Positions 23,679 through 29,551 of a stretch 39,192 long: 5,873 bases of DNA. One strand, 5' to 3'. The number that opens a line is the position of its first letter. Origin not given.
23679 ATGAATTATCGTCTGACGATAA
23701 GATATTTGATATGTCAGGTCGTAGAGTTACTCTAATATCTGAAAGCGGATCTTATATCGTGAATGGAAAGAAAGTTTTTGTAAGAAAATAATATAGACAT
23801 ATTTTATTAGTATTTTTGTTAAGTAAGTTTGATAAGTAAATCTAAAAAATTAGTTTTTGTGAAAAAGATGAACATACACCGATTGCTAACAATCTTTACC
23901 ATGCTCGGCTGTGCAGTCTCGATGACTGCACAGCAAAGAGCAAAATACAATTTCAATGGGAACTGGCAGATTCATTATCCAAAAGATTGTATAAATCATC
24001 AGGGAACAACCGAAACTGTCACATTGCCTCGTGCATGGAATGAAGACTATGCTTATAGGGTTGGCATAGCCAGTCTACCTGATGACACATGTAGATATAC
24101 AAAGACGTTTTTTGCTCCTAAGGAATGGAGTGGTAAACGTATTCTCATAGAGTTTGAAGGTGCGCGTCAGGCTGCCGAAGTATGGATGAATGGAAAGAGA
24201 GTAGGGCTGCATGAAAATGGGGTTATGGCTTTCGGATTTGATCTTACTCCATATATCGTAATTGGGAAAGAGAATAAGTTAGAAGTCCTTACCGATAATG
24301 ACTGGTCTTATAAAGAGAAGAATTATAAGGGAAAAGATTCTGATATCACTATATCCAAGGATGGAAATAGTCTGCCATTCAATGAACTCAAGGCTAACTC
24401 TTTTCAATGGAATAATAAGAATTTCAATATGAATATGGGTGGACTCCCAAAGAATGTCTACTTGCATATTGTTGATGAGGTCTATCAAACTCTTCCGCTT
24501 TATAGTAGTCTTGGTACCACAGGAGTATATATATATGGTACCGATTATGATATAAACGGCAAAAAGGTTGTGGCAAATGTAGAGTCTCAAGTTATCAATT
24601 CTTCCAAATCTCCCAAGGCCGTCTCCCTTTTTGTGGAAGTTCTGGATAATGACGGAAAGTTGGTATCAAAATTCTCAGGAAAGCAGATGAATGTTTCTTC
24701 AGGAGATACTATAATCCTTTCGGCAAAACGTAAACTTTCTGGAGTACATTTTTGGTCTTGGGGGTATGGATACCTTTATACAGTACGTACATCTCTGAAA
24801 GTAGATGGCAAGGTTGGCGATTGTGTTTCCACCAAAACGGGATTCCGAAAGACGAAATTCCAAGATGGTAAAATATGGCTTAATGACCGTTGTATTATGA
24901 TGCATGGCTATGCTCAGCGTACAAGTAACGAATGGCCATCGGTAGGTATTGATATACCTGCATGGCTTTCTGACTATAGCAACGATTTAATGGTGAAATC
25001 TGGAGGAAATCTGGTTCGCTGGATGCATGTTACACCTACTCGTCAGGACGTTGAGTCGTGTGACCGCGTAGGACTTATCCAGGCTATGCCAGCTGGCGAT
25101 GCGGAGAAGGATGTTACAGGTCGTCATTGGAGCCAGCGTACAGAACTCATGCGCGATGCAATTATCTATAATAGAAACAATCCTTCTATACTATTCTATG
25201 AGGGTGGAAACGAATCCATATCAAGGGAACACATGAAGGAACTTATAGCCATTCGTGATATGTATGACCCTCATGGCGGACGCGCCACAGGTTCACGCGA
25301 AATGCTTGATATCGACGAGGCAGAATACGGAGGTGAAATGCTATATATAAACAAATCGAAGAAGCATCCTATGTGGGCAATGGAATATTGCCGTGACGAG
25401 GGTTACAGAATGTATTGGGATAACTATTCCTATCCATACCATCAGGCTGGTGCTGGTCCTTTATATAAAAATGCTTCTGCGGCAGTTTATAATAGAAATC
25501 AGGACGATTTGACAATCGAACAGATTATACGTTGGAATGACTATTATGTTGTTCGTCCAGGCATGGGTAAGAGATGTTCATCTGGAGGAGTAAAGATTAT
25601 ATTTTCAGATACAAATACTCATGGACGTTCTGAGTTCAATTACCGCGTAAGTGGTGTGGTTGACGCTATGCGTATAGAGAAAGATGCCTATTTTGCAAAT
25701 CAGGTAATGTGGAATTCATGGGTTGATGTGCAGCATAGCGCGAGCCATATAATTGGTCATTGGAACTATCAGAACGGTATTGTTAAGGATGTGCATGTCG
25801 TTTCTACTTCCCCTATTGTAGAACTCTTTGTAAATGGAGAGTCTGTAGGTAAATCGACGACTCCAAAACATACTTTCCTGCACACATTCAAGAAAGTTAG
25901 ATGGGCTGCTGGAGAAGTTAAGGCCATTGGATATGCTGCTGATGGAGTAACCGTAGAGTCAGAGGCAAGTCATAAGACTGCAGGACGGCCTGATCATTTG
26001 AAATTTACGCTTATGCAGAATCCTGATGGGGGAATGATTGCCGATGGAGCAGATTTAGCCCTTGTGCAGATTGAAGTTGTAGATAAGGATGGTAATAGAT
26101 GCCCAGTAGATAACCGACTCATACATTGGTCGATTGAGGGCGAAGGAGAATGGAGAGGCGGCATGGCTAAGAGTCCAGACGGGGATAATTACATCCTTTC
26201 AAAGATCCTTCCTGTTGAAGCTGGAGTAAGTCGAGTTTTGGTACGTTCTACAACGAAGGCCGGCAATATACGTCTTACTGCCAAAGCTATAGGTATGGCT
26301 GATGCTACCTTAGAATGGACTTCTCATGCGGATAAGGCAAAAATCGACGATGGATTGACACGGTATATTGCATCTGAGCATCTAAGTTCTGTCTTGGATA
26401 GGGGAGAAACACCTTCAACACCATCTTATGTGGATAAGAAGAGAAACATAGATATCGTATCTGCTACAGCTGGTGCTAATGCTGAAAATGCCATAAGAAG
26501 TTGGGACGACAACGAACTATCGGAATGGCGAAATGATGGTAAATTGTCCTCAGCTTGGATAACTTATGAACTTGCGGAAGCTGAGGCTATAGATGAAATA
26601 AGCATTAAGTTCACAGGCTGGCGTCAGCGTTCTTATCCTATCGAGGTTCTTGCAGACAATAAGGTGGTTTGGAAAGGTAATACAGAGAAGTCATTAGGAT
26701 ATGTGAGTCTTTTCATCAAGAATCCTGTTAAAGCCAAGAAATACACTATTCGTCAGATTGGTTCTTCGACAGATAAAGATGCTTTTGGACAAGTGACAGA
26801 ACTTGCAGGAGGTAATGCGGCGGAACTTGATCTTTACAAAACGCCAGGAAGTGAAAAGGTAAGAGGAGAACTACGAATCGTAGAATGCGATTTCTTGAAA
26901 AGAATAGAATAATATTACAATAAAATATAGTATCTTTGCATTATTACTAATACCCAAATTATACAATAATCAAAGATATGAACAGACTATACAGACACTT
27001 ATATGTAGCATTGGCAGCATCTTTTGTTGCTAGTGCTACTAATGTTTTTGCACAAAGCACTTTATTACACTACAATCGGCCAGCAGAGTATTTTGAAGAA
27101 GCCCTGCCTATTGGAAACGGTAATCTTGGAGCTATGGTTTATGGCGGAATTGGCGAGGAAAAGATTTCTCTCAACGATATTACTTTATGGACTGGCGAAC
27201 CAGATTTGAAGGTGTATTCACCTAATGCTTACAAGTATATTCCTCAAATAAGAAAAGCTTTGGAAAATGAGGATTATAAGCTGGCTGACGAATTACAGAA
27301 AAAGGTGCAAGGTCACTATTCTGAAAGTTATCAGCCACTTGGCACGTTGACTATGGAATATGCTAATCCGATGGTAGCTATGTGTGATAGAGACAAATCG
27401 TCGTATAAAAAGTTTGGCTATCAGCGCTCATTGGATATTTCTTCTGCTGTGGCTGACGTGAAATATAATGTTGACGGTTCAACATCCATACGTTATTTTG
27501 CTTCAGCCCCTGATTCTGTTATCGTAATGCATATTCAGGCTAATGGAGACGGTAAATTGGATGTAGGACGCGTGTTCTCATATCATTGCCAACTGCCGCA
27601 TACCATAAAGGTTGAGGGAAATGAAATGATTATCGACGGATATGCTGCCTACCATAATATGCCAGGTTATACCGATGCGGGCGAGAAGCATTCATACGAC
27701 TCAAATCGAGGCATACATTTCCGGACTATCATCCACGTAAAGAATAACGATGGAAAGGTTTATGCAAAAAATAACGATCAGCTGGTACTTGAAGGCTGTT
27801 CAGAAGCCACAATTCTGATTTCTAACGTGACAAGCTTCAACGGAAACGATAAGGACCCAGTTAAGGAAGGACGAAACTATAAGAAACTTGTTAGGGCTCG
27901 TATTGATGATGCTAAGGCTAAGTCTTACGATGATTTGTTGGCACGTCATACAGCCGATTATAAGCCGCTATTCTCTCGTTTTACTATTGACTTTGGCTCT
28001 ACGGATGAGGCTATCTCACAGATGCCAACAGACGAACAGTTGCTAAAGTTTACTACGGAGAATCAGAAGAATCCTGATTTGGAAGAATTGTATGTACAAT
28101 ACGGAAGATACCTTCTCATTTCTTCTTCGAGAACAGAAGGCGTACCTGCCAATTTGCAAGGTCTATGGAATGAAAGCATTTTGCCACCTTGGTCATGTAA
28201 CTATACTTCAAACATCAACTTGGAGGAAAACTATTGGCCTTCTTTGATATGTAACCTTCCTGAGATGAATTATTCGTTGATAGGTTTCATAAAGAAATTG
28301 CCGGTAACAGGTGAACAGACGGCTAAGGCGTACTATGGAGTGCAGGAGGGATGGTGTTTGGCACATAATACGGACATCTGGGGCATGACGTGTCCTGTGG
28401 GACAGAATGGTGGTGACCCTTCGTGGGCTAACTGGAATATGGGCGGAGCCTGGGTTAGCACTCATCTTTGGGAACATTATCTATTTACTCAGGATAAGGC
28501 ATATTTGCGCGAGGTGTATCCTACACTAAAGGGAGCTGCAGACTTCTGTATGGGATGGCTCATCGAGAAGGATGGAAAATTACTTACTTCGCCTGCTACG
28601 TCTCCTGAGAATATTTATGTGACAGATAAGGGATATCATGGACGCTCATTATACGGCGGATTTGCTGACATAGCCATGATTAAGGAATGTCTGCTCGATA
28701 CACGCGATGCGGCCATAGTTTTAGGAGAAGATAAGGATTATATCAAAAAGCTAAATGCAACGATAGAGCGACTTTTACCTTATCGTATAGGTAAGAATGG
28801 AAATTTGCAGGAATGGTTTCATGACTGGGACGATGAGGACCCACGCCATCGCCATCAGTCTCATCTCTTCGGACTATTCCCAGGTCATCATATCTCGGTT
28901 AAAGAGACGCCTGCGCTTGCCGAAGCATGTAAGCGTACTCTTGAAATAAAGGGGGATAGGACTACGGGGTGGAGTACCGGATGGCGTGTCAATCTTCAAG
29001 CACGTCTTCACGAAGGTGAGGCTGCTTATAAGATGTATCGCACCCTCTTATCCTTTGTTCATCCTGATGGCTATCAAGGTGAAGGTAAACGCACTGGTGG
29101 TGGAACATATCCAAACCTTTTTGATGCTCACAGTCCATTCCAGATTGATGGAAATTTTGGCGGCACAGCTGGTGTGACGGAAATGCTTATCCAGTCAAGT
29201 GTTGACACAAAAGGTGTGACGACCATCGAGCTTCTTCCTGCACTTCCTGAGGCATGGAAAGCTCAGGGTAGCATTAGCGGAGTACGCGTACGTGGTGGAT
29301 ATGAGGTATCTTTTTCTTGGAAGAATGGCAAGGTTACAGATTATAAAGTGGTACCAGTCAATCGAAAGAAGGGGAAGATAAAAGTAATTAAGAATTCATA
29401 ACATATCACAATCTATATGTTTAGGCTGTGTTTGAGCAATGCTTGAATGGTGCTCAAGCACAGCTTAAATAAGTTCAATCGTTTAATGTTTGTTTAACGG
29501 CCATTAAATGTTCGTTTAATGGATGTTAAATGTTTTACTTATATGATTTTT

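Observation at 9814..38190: At least nine intergenic arrays of locus-specific short words phased at ~11 bp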

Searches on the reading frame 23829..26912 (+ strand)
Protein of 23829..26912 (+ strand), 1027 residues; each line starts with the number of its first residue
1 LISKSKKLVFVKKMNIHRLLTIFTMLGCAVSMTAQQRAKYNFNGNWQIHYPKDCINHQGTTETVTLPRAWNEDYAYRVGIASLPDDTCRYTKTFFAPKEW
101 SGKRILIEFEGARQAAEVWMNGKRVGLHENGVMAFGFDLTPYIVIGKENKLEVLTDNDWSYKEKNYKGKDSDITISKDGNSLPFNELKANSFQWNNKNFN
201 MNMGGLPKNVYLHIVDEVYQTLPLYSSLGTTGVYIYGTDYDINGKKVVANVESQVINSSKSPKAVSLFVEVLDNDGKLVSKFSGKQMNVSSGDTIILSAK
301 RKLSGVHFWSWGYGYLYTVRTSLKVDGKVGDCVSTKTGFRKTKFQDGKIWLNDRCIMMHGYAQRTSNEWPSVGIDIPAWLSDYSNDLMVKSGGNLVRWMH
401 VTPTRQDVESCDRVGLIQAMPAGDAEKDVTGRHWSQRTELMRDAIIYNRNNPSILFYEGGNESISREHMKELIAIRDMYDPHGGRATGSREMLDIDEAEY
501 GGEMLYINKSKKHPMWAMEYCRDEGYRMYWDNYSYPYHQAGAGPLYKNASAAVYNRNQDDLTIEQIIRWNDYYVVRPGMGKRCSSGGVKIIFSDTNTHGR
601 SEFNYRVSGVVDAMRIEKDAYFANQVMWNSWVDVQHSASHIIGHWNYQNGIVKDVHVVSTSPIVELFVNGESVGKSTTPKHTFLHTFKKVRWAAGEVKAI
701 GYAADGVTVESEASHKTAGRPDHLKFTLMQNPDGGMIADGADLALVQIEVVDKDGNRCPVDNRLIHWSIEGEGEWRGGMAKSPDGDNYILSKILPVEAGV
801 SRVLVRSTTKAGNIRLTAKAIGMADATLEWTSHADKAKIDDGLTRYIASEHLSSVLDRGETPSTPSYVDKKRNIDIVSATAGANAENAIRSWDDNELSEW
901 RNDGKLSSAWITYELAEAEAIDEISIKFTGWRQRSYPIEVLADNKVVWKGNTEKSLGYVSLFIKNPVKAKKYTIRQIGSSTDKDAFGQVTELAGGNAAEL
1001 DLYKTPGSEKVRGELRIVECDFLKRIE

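Call 13: search_protein_families(library=pfam, proteins=[window:23829-26912:+])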
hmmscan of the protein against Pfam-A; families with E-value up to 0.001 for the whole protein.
window:23829-26912:+ (1027 aa): 6 families
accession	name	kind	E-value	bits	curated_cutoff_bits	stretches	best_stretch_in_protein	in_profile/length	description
PF18565.7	Glyco_hydro2_C5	-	1.9e-18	66.6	32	1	737-828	11-102/103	Glycoside hydrolase family 2 C-terminal domain 5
PF02837.24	Glyco_hydro_2_N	-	9.5e-17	61.9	28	1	42-159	4-136/169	Glycosyl hydrolases family 2, sugar binding domain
PF16355.11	DUF4982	-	5.1e-13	49.2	23.9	1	651-709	2-60/61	Domain of unknown function (DUF4982)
PF00703.27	Glyco_hydro_2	-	3.7e-12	47.4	23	1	239-340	9-109/109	Glycosyl hydrolases family 2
PF22666.2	Glyco_hydro_2_N2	-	4.2e-09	37.1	27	1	85-174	47-136/167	Glycosyl hydrolase 2 galactose-binding domain-like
PF02836.23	Glyco_hydro_2_C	-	1.3e-06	28.2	21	1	344-481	3-154/302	Glycosyl hydrolases family 2, TIM barrel domain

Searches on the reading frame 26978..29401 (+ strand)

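Call 13: search_protein_families(library=pfam, proteins=[window:26978-29401:+])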
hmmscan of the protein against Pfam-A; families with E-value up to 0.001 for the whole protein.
window:26978-29401:+ (807 aa): 3 families
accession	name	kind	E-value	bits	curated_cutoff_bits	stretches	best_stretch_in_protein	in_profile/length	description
PF22124.2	Glyco_hydro_95_cat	-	1.1e-161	538.8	27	1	316-737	1-408/408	Glycosyl hydrolase family 95 catalytic domain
PF14498.12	Glyco_hyd_65N_2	-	3.3e-62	211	27.7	1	30-289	1-233/234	Glycosyl hydrolase family 65, N-terminal domain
PF21307.2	Glyco_hydro_95_C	-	9.9e-14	52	27.6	1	749-803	6-59/94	Glycoside hydrolase family 95, C-terminal domain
